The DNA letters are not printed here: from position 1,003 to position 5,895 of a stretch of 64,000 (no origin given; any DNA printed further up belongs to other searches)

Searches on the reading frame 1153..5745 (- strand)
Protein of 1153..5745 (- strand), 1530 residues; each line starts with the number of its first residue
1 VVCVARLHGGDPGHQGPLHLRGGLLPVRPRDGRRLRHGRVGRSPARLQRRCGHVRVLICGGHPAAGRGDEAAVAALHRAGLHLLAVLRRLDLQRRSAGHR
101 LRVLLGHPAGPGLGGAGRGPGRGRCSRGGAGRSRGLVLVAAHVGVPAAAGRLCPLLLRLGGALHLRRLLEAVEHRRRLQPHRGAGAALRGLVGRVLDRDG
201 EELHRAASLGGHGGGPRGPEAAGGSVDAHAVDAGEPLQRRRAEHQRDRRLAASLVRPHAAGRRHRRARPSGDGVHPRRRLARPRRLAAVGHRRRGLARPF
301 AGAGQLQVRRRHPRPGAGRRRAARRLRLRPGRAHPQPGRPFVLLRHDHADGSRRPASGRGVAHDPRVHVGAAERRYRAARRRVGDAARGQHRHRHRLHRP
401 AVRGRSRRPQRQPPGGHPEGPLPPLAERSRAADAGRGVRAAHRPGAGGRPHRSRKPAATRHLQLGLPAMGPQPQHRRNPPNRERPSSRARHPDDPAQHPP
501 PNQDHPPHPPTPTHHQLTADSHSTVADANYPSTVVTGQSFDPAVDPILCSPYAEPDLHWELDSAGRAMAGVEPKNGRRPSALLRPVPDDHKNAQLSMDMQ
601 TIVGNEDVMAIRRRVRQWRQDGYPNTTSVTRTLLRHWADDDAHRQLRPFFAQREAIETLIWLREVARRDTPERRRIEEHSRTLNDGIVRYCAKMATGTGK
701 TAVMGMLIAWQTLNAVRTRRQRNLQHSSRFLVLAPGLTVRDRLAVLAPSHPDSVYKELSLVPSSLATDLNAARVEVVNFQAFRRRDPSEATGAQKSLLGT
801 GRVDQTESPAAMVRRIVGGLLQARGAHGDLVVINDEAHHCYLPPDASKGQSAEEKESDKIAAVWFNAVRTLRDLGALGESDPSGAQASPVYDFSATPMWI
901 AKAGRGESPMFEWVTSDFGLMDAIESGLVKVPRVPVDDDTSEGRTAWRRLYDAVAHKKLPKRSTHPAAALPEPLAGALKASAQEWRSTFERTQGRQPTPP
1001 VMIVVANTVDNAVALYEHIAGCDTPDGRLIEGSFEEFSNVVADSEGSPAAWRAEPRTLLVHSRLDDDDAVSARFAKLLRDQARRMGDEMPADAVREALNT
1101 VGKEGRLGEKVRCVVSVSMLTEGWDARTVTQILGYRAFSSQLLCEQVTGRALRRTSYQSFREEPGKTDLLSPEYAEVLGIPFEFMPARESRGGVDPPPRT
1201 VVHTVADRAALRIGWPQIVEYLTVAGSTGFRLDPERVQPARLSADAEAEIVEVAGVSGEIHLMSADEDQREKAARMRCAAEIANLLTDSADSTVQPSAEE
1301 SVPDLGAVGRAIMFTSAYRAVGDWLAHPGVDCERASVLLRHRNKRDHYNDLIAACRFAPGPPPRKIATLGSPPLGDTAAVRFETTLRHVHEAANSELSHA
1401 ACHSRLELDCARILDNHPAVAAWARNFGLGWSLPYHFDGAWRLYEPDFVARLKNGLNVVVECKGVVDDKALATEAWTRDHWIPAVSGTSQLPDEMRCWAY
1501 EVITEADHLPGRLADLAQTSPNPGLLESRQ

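Call 68: search_protein_families(library=pfam, proteins=[window:1153-5745:-], max_evalue=0.0001)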
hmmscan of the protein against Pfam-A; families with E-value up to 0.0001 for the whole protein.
window:1153-5745:- (1530 aa): 1 family
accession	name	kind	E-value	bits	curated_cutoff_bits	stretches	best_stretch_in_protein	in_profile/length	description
PF04851.21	ResIII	-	4.8e-07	30.3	22.5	1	651-841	7-138/164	Type III restriction enzyme, res subunit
